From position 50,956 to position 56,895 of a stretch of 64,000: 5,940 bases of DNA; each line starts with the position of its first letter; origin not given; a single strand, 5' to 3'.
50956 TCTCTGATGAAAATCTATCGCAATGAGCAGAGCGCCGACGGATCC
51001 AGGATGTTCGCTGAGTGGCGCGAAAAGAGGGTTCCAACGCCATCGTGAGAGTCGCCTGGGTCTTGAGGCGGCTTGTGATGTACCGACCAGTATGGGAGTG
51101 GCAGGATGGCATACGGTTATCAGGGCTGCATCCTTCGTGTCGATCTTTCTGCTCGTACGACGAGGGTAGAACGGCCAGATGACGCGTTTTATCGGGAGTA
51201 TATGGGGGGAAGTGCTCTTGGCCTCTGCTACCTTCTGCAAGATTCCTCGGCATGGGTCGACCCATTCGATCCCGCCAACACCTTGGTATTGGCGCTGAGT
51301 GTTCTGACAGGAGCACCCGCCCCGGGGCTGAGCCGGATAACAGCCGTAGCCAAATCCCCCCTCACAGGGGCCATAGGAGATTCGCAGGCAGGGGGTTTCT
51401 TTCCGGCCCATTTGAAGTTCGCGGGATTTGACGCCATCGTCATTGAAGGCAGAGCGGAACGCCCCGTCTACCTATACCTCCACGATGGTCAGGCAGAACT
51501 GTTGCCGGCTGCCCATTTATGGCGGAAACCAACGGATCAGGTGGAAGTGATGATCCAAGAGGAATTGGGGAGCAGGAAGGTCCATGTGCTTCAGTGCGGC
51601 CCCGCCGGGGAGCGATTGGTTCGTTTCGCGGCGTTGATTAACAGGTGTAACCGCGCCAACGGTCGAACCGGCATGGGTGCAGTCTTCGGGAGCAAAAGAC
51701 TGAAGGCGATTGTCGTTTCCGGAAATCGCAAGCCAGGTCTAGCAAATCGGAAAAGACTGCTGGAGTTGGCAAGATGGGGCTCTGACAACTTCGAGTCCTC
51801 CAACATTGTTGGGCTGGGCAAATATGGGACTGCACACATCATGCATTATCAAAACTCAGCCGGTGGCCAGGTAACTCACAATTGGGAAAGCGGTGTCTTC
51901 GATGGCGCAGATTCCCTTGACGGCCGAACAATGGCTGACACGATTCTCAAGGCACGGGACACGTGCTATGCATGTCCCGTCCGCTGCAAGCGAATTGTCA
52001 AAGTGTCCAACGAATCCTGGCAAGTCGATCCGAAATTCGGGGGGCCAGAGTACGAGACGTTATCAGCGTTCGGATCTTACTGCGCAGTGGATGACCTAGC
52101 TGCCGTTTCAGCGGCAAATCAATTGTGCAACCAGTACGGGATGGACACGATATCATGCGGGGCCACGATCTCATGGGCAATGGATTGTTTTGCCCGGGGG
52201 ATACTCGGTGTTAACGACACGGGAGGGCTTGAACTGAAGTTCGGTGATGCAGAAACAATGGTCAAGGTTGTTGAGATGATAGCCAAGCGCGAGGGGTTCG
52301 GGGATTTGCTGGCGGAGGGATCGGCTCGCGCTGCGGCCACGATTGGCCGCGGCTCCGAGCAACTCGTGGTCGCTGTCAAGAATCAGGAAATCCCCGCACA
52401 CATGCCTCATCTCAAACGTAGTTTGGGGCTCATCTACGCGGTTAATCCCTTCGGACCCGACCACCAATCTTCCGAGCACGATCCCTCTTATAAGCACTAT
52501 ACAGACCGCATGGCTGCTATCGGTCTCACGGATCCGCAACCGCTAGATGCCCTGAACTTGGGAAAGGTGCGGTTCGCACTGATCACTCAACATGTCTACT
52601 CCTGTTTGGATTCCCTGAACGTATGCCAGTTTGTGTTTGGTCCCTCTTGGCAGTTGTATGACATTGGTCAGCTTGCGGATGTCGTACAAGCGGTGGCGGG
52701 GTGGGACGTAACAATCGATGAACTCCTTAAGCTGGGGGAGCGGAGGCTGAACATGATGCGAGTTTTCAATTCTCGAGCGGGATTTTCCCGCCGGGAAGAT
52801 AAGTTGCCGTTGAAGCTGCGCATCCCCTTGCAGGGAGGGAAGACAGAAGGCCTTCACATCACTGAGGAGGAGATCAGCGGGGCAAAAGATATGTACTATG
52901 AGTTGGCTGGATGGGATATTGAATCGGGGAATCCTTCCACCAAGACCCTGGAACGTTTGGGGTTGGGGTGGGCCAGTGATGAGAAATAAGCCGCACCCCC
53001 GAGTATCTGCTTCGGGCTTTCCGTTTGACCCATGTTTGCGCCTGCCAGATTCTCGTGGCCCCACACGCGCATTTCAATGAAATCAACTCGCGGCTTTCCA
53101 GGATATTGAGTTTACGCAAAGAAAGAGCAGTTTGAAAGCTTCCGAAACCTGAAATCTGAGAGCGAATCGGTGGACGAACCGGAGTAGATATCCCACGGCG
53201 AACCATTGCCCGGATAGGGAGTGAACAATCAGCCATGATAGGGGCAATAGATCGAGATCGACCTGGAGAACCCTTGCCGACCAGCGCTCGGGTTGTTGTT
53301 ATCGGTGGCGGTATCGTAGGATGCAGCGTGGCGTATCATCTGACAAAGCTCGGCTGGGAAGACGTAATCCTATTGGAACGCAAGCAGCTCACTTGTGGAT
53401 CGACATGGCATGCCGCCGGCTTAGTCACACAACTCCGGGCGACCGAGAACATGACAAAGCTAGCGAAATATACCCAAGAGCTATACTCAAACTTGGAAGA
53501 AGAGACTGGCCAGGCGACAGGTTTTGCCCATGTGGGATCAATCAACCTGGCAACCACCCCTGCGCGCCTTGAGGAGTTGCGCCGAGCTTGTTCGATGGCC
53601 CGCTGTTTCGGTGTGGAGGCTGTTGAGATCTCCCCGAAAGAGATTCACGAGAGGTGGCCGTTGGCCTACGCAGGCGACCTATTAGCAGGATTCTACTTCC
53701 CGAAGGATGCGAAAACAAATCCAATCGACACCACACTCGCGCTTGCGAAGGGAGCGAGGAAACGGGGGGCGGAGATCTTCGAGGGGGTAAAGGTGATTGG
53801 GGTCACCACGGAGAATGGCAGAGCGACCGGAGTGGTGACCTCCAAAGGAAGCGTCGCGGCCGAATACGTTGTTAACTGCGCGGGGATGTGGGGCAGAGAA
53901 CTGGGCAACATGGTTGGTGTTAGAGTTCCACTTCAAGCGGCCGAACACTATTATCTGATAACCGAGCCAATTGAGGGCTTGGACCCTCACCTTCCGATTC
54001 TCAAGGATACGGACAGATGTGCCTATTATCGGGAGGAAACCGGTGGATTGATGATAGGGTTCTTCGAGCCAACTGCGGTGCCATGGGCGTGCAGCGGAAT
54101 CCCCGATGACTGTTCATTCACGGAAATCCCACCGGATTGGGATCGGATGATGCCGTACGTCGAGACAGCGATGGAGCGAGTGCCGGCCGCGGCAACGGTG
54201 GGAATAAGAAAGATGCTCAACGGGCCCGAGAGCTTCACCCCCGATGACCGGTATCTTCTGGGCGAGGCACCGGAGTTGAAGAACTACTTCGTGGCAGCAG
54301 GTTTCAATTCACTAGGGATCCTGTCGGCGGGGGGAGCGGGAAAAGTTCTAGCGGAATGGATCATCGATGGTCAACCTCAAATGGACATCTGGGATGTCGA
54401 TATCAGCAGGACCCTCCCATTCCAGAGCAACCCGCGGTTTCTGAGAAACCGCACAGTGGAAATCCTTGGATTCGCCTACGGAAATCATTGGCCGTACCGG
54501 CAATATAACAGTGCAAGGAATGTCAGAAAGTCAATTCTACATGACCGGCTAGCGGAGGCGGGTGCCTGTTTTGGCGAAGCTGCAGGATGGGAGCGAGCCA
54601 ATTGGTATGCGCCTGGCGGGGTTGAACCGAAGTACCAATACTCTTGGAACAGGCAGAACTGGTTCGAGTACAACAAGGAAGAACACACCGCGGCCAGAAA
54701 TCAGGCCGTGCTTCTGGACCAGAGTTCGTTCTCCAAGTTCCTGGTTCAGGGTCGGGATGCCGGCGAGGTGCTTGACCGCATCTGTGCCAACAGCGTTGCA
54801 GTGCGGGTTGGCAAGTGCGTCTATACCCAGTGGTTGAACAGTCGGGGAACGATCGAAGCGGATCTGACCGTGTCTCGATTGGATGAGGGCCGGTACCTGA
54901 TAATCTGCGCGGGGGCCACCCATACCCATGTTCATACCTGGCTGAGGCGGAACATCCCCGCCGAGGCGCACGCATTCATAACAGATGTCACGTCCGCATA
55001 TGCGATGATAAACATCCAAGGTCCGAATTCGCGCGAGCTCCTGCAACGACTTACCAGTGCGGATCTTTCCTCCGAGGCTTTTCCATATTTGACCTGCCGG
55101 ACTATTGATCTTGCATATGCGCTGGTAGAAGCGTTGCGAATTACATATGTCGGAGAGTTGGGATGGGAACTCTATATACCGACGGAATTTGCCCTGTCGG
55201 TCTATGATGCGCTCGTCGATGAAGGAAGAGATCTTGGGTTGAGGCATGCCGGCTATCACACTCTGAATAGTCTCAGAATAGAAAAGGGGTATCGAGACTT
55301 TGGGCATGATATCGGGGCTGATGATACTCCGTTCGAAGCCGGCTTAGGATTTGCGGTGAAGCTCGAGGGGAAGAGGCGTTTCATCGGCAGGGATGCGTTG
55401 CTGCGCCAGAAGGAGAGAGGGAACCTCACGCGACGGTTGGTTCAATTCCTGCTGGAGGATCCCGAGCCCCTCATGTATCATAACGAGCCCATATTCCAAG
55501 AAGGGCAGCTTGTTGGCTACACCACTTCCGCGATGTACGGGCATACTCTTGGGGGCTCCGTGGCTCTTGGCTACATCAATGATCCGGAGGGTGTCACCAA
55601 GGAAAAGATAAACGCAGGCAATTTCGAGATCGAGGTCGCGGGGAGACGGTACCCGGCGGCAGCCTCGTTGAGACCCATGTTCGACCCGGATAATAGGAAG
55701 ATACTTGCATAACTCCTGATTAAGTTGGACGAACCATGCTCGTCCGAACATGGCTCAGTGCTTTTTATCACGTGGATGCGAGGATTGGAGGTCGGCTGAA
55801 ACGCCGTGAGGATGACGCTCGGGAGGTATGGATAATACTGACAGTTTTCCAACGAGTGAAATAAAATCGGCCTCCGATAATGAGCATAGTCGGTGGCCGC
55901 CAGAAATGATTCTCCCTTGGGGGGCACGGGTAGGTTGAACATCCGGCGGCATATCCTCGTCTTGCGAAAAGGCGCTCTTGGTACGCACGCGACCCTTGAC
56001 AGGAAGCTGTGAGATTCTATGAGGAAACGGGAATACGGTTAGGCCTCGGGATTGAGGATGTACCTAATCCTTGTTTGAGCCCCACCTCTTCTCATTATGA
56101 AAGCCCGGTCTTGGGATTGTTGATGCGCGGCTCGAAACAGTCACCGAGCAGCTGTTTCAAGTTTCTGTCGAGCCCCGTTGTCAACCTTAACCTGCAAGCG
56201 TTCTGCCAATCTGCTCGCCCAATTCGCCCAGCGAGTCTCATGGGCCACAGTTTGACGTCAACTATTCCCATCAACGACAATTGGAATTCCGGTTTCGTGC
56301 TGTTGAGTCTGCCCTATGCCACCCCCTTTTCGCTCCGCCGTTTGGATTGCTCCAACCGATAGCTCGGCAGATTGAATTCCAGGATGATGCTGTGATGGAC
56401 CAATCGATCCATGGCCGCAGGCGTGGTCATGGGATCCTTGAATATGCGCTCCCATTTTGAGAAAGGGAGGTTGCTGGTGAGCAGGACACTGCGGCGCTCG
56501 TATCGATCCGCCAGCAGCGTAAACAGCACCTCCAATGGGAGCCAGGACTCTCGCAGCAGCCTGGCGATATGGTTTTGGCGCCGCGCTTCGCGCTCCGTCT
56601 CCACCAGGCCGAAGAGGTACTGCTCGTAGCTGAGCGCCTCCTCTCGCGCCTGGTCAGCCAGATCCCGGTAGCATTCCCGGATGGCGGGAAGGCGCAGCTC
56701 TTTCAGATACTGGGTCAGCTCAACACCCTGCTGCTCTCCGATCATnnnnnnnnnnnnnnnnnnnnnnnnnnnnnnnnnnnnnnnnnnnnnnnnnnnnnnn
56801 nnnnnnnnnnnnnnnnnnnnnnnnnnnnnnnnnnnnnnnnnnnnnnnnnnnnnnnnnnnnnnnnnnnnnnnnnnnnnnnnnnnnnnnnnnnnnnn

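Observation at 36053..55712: Two-arm accessory gene cluster mixing corrinoid-dependent methyl transfer, THF/FAD N-demethylation, CoA-ester chemistry and a tungsten-type AOR: unassigned methylated-amine (quaternary amine?) catabolic system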

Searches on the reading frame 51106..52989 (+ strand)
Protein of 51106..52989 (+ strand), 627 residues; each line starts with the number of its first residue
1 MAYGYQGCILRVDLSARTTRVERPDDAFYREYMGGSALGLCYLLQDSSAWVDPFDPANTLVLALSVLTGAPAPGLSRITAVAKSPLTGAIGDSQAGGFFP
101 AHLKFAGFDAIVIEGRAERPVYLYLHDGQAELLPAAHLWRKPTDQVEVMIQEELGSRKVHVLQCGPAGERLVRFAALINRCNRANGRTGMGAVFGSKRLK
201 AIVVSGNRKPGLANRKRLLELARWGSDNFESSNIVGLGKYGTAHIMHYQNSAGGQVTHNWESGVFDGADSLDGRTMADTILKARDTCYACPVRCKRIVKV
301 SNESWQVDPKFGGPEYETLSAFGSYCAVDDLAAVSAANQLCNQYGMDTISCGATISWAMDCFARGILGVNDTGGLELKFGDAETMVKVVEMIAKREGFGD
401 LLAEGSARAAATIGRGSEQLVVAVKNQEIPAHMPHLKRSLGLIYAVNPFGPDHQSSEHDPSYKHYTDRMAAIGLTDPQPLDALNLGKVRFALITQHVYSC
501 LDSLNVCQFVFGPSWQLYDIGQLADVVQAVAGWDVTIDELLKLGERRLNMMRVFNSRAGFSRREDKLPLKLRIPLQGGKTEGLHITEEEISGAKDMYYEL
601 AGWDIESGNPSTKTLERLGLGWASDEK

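Call 4: search_protein_families(library=pfam, proteins=[window:51106-52989:+])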
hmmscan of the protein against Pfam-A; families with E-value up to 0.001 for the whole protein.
window:51106-52989:+ (627 aa): 2 families
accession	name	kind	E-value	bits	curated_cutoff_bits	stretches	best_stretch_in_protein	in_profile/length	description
PF01314.23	AFOR_C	-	4.6e-115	385.3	27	1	227-620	8-385/385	Aldehyde ferredoxin oxidoreductase, domains 2 & 3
PF02730.20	AFOR_N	-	5.7e-68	229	29.8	1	9-206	3-198/199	Aldehyde ferredoxin oxidoreductase, N-terminal domain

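Call 5: search_protein_families(library=ncbifam, proteins=[window:51106-52989:+])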
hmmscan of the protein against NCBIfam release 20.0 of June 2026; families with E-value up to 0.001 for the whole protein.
window:51106-52989:+ (627 aa): 2 families
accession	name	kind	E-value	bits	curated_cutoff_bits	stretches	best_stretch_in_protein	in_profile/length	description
NF007354.0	PRK09849.1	equivalog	3.5e-58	197.8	868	2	1-223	4-224/703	aldehyde ferredoxin oxidoreductase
NF040818.1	GAPOR_Arch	equivalog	6.4e-13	47.9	1300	1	49-129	43-122/654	glyceraldehyde-3-phosphate:ferredoxin oxidoreductase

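Call 34: search_solved_structures(query=window:51106-52989:+, max_evalue=1e-10)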
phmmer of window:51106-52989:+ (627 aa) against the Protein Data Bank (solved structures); distinct sequences matched with E-value up to 1e-10: 9.
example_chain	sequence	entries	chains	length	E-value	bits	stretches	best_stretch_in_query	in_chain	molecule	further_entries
1aor_A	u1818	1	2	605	2.1e-118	400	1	3-620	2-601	ALDEHYDE FERREDOXIN OXIDOREDUCTASE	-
9mqx_D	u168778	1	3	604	2.1e-112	380.2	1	3-620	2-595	Aldehyde:ferredoxin oxidoreductase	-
9g7j_A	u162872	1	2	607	3.7e-104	353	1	3-620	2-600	Aldehyde ferredoxin oxidoreductase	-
8c0z_A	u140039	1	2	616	6.5e-92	312.5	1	4-620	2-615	Aldehyde:ferredoxin oxidoreductase,tungsten-containing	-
1b25_A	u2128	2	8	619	1.6e-75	258.3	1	3-623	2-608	PROTEIN (FORMALDEHYDE FERREDOXIN OXIDOREDUCTASE) | FORMALDEHYDE FERREDOXIN OXIDOREDUCTASE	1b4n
9q1t_A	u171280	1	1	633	5.4e-74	253.3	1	4-603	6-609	Tungsten-dependent aldehyde oxidoreductase WOR83 from Haloferax volcanii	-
6x6u_A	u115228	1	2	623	3.8e-55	191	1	3-468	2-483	Formaldehyde:ferredoxin oxidoreductase wor5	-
6x1o_A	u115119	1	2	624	3.9e-55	191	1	3-468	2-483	Formaldehyde:ferredoxin oxidoreductase wor5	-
4z3w_A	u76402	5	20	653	6.7e-51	177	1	1-441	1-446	Benzoyl-CoA reductase, putative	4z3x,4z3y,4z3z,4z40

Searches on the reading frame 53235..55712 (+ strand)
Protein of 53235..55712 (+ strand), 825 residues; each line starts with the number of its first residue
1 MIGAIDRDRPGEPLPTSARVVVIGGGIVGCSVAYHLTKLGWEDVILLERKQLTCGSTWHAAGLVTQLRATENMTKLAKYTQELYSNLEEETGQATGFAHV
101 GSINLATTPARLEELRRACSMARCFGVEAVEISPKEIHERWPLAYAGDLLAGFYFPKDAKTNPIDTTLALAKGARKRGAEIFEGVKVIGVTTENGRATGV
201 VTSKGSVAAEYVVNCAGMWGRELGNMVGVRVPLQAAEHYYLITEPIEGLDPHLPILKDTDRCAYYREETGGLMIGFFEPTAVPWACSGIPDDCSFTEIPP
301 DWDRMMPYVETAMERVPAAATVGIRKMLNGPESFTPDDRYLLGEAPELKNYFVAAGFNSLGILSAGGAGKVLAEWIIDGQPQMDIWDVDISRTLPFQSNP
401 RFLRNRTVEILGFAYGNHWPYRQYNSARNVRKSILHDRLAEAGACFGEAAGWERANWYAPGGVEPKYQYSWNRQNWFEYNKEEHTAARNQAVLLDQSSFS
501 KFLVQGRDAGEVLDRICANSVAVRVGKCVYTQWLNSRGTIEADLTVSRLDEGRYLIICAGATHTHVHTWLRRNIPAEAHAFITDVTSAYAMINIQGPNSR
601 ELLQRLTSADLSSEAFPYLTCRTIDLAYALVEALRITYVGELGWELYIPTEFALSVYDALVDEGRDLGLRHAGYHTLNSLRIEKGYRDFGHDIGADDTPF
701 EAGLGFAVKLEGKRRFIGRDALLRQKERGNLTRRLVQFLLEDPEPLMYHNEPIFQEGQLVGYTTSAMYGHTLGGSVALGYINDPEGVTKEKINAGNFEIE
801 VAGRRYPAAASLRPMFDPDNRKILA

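Call 4: search_protein_families(library=pfam, proteins=[window:53235-55712:+])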
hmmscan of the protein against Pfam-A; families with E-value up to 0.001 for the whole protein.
window:53235-55712:+ (825 aa): 11 families
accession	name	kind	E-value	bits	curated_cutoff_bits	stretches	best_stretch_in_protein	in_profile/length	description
PF01571.26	GCV_T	-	3e-77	259.8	25.6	1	435-707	1-255/255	Aminomethyltransferase folate-binding domain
PF01266.30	DAO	-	6.5e-72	243.4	27.9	1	19-375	1-353/353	FAD dependent oxidoreductase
PF08669.17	GCV_T_C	-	1.3e-21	76.7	25.9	1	733-817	1-80/80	Glycine cleavage T-protein C-terminal barrel domain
PF16350.10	FAO_M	-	6.3e-14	52.3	27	1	378-433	1-56/56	FAD dependent oxidoreductase central domain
PF00890.30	FAD_binding_2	-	6.3e-08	32.7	20.4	1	20-220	2-205/414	FAD binding domain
PF04268.17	SoxG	-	1.1e-06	29.3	21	1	549-657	38-143/152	Sarcosine oxidase, gamma subunit family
PF07992.20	Pyr_redox_2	-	8.5e-06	25.8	26.1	1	16-51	141-175/291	Pyridine nucleotide-disulphide oxidoreductase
PF01494.25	FAD_binding_3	-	2.8e-05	24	22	1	19-221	3-162/349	FAD binding domain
PF00070.33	Pyr_redox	-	5.8e-05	24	22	0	19-51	1-32/82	Pyridine nucleotide-disulphide oxidoreductase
PF13738.12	Pyr_redox_3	-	0.00029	20.6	30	0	21-52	1-32/305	Pyridine nucleotide-disulphide oxidoreductase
PF13450.12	NAD_binding_8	-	0.0005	20.7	21.9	0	22-57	1-37/68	NAD(P)-binding Rossmann-like domain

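Call 5: search_protein_families(library=ncbifam, proteins=[window:53235-55712:+])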
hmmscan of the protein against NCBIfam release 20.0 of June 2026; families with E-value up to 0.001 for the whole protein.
window:53235-55712:+ (825 aa): 35 families (the best 25 are shown)
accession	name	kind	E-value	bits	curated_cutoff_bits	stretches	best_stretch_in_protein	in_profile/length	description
TIGR01372.1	soxA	subfamily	2.2e-57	194.6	1164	1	428-822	605-993/996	sarcosine oxidase subunit alpha family protein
NF001567.0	PRK00389.1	subfamily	1e-56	192.5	300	1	475-817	29-354/359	glycine cleavage system aminomethyltransferase GcvT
NF053776.1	TmaoDeMthMsil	equivalog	2.2e-50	172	1100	1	422-822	360-760/763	trimethylamine N-oxide demethylase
TIGR00528.1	gcvT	equivalog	3.4e-44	151.3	235.85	1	477-784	29-333/362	glycine cleavage system aminomethyltransferase GcvT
NF010093.0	PRK13579.1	equivalog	1.4e-37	129.4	459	1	482-814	43-362/371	glycine cleavage system aminomethyltransferase GcvT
TIGR02352.1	thiamin_ThiO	equivalog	4.1e-35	121.5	250.8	1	20-231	1-218/351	glycine oxidase ThiO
NF001933.0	PRK00711.1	subfamily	8.3e-26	90.9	383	1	69-266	104-304/429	D-amino acid dehydrogenase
NF008425.0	PRK11259.1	equivalog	1.9e-25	89.6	257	1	19-226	6-211/377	N-methyl-L-tryptophan oxidase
TIGR01373.1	soxB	subfamily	1.5e-23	83.3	529.45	1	18-383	31-389/407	sarcosine oxidase subunit beta family protein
NF009133.0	PRK12486.1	equivalog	1.2e-22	80.3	410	1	483-782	47-340/369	dimethylsulfoniopropionate demethylase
TIGR01377.1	soxA_mon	subfamily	2.9e-21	75.7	479.65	1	20-392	3-374/381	amino oxidase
TIGR03364.1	HpnW_proposed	hypoth_equivalog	5.5e-20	71.7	285.1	1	19-230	2-207/365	TIGR03364 family FAD-dependent oxidoreductase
NF008726.1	PRK11728.1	equivalog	3.2e-15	55.9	299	1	19-233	2-215/389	L-2-hydroxyglutarate oxidase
NF047633.1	SyrngDmethDesA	equivalog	1.4e-14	53.5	800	1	479-686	35-249/453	syringate O-demethylase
TIGR03377.1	glycerol3P_GlpA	equivalog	1.9e-14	53.1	552.8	1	122-239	102-223/530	anaerobic glycerol-3-phosphate dehydrogenase subunit GlpA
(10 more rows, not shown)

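Call 31: search_solved_structures(query=window:53235-55712:+, max_evalue=1e-20)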
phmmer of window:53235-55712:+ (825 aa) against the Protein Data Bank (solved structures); distinct sequences matched with E-value up to 1e-20: 16.
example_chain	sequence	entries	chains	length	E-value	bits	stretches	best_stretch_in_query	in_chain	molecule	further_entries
5l46_A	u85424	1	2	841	4.2e-159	534.2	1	18-815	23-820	Dimethylglycine dehydrogenase, mitochondrial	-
4p9s_A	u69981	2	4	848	1.8e-158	532.1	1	16-815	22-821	Dimethylglycine dehydrogenase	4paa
4pab_A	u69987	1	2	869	5.4e-158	530.5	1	16-815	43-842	Dimethylglycine dehydrogenase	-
1pj5_A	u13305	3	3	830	3.3e-119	402.2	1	16-820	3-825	N,N-dimethylglycine oxidase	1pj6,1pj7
3gsi_A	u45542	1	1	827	1e-117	397.3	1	18-820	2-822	N,N-dimethylglycine oxidase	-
1y56_B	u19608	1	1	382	5.9e-39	136.8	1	14-385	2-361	sarcosine oxidase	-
1yx2_A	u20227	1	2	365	1e-37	132.6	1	471-783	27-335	Aminomethyltransferase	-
1v5v_A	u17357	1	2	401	3.6e-33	117.6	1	469-819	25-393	aminomethyltransferase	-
1woo_A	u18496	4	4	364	9.5e-32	112.9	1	471-782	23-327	Aminomethyltransferase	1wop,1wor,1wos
1vrq_A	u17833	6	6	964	3.7e-26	94.4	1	442-737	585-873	Sarcosine oxidase alpha subunit | Subunit alpha of sarcosine oxidase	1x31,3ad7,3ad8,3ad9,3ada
2gag_A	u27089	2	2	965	3.1e-25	91.4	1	434-742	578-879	heterotetrameric sarcosine oxidase alpha-subunit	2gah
9q59_A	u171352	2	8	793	3.9e-25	91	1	480-820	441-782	trimethylamine N-oxide demethylase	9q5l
9q5a_A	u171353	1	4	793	3.9e-25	91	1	480-820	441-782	Trimethylamine N-oxide Demethylase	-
3a8i_A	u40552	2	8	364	5.6e-24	87.2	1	477-791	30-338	Aminomethyltransferase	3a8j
1vlo_A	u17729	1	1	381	6.4e-24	87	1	477-791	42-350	Aminomethyltransferase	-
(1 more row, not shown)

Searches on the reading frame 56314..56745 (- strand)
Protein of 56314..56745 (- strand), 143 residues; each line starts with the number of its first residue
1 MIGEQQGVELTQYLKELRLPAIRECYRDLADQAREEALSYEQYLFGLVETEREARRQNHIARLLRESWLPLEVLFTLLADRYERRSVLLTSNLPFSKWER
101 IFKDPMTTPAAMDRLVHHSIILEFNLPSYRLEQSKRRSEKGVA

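Call 18: search_protein_families(library=pfam, proteins=[window:56314-56745:-], max_evalue=0.01)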
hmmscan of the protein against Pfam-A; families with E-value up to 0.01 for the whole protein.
window:56314-56745:- (143 aa): 2 families
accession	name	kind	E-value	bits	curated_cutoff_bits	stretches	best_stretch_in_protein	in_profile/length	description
PF01695.23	IstB_IS21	-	5.4e-28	98.5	24.1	2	73-135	174-236/238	IstB-like ATP binding protein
PF24596.1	DUF7620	-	0.0096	16.8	27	0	28-68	26-66/69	Family of unknown function (DUF7620)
